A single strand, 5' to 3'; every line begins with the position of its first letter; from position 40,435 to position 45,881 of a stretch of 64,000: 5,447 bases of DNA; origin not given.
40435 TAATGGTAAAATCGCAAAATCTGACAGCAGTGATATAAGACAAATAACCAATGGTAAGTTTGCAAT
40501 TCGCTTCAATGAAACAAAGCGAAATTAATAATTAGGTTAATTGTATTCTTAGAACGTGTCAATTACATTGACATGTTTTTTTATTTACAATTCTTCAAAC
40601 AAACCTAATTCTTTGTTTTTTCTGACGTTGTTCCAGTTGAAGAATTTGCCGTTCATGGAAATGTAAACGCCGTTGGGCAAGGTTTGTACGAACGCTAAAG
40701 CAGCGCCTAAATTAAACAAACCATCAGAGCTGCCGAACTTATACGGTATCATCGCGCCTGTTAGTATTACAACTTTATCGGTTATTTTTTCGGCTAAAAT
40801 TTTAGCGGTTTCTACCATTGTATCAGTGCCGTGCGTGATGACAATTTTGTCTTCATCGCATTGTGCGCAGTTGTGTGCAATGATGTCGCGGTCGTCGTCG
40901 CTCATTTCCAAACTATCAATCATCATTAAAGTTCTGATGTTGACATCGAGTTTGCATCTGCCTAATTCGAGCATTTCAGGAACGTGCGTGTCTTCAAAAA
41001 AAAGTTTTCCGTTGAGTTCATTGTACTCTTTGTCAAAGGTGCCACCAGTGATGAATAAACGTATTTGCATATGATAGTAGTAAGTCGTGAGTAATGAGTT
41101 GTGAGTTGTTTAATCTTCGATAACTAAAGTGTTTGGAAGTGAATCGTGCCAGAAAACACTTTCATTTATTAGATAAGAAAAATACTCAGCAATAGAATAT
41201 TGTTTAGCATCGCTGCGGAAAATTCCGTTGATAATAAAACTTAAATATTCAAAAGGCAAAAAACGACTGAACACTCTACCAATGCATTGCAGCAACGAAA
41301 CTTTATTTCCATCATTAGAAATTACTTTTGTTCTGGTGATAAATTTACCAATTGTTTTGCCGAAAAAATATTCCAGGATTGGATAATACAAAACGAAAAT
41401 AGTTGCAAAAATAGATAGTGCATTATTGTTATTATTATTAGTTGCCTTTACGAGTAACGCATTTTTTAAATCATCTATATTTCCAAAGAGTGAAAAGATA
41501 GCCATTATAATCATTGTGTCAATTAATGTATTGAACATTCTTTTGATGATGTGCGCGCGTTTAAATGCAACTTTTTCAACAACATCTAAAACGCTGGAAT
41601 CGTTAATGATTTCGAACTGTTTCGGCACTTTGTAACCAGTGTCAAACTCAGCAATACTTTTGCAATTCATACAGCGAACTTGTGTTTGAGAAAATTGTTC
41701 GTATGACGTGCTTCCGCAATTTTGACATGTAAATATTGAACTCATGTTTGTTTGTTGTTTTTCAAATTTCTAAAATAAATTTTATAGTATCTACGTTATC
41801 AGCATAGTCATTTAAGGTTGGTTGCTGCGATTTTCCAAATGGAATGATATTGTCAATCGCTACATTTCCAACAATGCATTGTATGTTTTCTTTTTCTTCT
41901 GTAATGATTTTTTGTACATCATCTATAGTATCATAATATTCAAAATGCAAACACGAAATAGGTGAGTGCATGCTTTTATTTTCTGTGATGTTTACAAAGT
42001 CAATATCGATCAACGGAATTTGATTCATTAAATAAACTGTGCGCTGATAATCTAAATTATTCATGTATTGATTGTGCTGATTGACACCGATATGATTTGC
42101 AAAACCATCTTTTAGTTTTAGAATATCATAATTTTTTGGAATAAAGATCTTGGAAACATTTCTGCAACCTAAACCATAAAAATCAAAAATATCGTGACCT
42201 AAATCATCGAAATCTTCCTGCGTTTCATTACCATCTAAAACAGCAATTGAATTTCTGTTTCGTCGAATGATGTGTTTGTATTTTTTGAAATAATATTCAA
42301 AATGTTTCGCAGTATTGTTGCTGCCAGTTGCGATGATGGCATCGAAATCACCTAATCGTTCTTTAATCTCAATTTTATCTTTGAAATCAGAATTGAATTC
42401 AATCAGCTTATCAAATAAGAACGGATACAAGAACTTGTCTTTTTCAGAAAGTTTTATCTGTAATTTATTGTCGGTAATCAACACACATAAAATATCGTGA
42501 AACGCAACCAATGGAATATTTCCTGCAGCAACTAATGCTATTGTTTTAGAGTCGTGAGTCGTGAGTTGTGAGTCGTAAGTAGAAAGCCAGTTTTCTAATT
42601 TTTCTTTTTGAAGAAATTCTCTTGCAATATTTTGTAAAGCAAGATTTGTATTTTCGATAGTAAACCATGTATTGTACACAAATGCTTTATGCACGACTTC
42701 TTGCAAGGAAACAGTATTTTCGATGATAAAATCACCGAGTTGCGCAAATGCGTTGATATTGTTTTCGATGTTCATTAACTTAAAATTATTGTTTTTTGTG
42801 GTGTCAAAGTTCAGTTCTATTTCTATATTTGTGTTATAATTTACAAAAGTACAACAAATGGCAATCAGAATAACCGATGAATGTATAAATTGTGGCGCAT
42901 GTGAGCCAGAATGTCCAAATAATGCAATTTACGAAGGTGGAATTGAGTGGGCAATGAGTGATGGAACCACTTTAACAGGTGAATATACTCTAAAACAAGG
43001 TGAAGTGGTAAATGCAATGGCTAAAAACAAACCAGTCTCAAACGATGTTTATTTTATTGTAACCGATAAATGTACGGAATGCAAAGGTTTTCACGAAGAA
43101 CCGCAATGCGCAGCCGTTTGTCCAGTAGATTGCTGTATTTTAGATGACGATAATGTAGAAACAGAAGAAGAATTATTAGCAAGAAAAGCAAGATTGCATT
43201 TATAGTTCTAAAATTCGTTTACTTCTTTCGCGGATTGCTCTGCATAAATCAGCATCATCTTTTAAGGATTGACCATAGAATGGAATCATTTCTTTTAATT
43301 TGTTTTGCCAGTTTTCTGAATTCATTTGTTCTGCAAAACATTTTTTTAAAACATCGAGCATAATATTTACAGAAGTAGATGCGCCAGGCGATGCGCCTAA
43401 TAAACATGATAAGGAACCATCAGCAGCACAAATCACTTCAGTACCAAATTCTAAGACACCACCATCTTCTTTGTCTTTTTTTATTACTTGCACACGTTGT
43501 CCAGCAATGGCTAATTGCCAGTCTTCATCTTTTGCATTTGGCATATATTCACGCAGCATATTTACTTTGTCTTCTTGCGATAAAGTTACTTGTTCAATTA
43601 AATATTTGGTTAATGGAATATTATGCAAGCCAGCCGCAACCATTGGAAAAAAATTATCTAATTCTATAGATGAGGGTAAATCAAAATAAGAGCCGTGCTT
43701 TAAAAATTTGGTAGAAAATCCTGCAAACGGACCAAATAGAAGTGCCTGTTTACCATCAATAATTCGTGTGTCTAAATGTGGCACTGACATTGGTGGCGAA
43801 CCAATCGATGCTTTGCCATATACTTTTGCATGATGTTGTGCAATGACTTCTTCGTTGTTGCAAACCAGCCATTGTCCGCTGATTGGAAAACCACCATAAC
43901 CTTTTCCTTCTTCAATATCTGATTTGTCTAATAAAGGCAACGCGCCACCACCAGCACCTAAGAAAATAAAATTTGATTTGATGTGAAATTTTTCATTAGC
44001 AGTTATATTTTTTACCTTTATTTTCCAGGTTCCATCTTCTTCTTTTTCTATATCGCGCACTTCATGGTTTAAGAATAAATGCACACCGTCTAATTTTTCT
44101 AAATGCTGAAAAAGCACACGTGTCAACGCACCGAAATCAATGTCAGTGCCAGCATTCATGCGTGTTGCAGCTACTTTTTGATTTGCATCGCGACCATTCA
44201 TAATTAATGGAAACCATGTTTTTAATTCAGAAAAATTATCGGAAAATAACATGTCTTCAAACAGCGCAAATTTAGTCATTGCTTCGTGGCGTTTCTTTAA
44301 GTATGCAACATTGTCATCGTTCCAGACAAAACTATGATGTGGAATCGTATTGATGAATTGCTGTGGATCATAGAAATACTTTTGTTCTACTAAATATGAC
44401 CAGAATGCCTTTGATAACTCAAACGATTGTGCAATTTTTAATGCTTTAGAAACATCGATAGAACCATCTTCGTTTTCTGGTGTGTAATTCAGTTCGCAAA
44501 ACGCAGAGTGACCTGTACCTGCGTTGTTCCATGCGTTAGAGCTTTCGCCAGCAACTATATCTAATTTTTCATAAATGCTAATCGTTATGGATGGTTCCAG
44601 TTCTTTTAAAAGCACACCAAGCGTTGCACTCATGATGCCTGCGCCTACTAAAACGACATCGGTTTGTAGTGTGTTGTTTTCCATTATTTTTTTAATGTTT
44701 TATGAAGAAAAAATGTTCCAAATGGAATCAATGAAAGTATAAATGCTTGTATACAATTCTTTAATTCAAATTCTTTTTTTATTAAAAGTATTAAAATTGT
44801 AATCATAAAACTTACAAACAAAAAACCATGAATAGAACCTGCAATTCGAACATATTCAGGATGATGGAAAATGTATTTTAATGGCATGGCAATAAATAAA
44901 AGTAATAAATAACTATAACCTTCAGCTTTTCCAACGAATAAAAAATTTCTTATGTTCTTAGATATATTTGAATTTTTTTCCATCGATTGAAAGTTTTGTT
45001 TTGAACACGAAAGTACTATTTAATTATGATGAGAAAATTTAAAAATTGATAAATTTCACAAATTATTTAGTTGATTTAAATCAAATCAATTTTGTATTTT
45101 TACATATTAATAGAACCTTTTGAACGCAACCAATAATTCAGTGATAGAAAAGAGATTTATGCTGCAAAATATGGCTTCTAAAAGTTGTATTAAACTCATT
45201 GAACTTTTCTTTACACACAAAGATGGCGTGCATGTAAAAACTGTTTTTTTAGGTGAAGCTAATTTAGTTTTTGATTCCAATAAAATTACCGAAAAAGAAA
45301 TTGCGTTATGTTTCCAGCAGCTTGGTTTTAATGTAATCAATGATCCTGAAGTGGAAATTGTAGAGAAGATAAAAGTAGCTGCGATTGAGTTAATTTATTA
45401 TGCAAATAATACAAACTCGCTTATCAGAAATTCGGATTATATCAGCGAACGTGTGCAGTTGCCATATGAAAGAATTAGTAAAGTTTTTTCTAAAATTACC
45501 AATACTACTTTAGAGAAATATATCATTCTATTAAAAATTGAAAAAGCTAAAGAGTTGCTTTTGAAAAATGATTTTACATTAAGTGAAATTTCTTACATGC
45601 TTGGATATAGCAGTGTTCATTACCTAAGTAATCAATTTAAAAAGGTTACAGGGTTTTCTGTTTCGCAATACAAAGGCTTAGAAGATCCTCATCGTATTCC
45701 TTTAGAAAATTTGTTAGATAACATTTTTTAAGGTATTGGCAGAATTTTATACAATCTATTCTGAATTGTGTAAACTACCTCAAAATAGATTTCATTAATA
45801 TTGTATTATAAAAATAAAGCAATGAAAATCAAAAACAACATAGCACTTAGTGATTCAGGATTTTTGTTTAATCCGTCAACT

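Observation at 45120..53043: AraC-headed seven-gene locus combining a stand-alone PqqD/RRE-like protein, an ATP-grasp ligase, a PLP decarboxylase, a channel-peptidase fusion and envelope proteins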

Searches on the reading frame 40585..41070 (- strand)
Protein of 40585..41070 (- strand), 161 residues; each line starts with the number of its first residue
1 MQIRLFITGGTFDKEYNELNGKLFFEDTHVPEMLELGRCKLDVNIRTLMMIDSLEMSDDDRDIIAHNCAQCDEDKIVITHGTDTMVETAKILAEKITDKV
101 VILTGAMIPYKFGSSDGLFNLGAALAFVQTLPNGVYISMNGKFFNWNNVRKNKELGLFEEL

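Call 59: search_protein_families(library=pfam, proteins=[window:40585-41070:-], max_evalue=0.0001)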
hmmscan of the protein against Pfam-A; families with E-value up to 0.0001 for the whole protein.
window:40585-41070:- (161 aa): 1 family
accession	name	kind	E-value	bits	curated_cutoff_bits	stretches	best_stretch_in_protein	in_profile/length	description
PF00710.25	Asparaginase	-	2.2e-24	86.5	22.5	1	3-153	2-162/193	Asparaginase, N-terminal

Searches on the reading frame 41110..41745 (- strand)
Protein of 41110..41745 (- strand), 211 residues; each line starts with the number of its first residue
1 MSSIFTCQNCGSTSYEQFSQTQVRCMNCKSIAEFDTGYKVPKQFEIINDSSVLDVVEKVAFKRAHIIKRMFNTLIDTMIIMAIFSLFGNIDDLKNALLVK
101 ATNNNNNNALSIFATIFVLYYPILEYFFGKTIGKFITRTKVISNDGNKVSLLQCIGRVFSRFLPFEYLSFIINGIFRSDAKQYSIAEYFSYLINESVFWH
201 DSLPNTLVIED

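Call 59: search_protein_families(library=pfam, proteins=[window:41110-41745:-], max_evalue=0.0001)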
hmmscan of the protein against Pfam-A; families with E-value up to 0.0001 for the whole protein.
window:41110-41745:- (211 aa): 1 family
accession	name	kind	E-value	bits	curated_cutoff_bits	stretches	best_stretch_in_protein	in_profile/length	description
PF06271.18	RDD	-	5.6e-12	46.6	24.1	1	64-172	2-113/137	RDD family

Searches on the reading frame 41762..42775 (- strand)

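Call 59: search_protein_families(library=pfam, proteins=[window:41762-42775:-], max_evalue=0.0001)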
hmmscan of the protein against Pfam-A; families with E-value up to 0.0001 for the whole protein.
window:41762-42775:- (337 aa): 1 family
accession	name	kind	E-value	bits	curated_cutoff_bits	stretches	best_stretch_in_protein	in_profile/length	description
PF05893.19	LuxC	-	7e-10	38.8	21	1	48-214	61-242/401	Acyl-CoA reductase (LuxC)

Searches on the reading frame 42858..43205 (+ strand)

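Call 59: search_protein_families(library=pfam, proteins=[window:42858-43205:+], max_evalue=0.0001)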
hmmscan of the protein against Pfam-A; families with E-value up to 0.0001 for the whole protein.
window:42858-43205:+ (115 aa): 8 families
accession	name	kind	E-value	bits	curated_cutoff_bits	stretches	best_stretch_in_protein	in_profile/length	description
PF00037.32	Fer4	-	2.3e-07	30.8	21.1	1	5-25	4-24/24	4Fe-4S binding domain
PF12797.12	Fer4_2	-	1e-06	28.7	24.5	0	6-20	7-21/22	4Fe-4S binding domain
PF12838.12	Fer4_7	-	2e-06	28.6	27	1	9-92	2-52/52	4Fe-4S dicluster domain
PF13187.11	Fer4_9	-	5.5e-06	26.7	27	0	8-91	1-50/52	4Fe-4S dicluster domain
PF13237.11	Fer4_10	-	2.8e-05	24.4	25.5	1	3-89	3-53/53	4Fe-4S dicluster domain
PF12800.12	Fer4_4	-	4.6e-05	23.9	24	0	7-21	2-16/17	4Fe-4S binding domain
PF13183.11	Fer4_8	-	4.9e-05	24.2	27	0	7-91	3-67/68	4Fe-4S dicluster domain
PF14697.11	Fer4_21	-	6e-05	23.5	35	0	6-23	5-22/59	4Fe-4S dicluster domain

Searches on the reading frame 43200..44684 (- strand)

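Call 59: search_protein_families(library=pfam, proteins=[window:43200-44684:-], max_evalue=0.0001)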
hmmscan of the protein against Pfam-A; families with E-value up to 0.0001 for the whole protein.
window:43200-44684:- (494 aa): 2 families
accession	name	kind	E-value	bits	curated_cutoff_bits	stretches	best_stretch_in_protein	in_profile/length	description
PF06039.21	Mqo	-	4.2e-241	801.1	27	1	7-494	2-489/489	Malate:quinone oxidoreductase (Mqo)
PF01266.30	DAO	-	6.8e-09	36.1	27.9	1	9-275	1-231/353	FAD dependent oxidoreductase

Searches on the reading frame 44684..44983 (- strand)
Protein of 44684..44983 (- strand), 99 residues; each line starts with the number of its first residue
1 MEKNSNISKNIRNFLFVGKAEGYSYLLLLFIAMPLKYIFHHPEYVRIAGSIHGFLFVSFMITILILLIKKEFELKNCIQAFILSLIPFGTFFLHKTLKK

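Call 59: search_protein_families(library=pfam, proteins=[window:44684-44983:-], max_evalue=0.0001)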
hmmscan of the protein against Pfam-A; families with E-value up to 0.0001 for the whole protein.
window:44684-44983:- (99 aa): 1 family
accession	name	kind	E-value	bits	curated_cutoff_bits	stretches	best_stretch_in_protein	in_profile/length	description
PF12823.12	DUF3817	-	2.3e-22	80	27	1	12-98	2-84/85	Domain of unknown function (DUF3817)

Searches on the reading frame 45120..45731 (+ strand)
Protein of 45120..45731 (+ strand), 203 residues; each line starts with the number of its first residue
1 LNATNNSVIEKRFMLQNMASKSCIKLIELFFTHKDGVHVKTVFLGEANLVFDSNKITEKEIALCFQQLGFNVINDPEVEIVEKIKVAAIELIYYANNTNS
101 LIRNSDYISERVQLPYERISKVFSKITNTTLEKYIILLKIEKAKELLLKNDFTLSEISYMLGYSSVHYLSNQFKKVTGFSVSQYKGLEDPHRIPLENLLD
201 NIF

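Call 3: search_protein_families(library=pfam, proteins=[window:45120-45731:+], max_evalue=0.01)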
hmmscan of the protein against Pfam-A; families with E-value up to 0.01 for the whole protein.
window:45120-45731:+ (203 aa): 2 families
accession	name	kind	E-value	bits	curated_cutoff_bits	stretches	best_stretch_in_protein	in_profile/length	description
PF12833.13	HTH_18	-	1.3e-13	51.5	33.6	1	109-185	2-78/80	Helix-turn-helix domain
PF00165.29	HTH_AraC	-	9.3e-09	35.7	26.6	1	149-184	6-40/42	Bacterial regulatory helix-turn-helix proteins, AraC family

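Call 4: search_protein_families(library=ncbifam, proteins=[window:45120-45731:+], max_evalue=0.01)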
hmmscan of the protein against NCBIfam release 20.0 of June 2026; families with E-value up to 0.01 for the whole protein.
window:45120-45731:+ (203 aa): 21 families
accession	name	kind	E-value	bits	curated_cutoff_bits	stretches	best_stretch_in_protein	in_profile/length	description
TIGR04094.1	adjacent_YSIRK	equivalog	1e-10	41.2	200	1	93-185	293-383/383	YSIRK-targeted surface antigen transcriptional regulator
NF007693.0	PRK10371.1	equivalog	2.3e-10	40.2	253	1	91-189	204-301/309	transcriptional regulator MelR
NF047455.1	TF_Staph_AryK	equivalog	5e-10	38.3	850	1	106-186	177-257/759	transcriptional regulator AryK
NF049932.1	TranspRegBtr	equivalog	4e-09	35.5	900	1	52-184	131-262/531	bacillibactin transport transcriptional regulator Btr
NF007860.0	PRK10572.1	equivalog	9.4e-08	31.2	208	1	94-186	191-283/292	arabinose operon transcriptional regulator AraC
NF047788.1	TransRegPocR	equivalog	1.2e-07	31.3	500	1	93-185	197-288/296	transcriptional regulator PocR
TIGR02297.1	HpaA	equivalog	1.5e-07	30.9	274.65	1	103-185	204-285/287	4-hydroxyphenylacetate catabolism regulatory protein HpaA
NF033869.1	viru_reg_Rsp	equivalog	1.5e-07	30.2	400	1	77-186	141-247/701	AraC family transcriptional regulator Rsp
NF010028.0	PRK13503.1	equivalog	5.4e-06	26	288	1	65-179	150-264/278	HTH-type transcriptional activator RhaS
NF006902.0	PRK09393.1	equivalog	5.5e-06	25.8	425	1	105-185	239-319/327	transcriptional regulator FtrA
NF010027.0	PRK13502.1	equivalog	5.9e-06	26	384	1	119-188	209-278/282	HTH-type transcriptional activator RhaR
NF010026.0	PRK13501.1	equivalog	1.5e-05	24.3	363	1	109-185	199-275/290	HTH-type transcriptional activator RhaR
NF010025.2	PRK13500.1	equivalog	2.5e-05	24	525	1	119-187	209-277/282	HTH-type transcriptional activator RhaR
NF052534.1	RzbtTranRegRhrA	equivalog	6.1e-05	22.4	500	1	77-185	200-308/312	rhizobactin biosynthesis transcriptional regulator RhrA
NF007633.0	PRK10296.1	equivalog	0.00011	21.9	264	1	23-185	105-272/280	transcriptional regulator ChbR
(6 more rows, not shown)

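Call 56: search_protein_families(library=padloc, proteins=[window:45120-45731:+], max_evalue=0.001)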
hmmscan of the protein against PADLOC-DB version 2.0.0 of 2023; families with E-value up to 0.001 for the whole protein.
window:45120-45731:+ (203 aa): 0 families
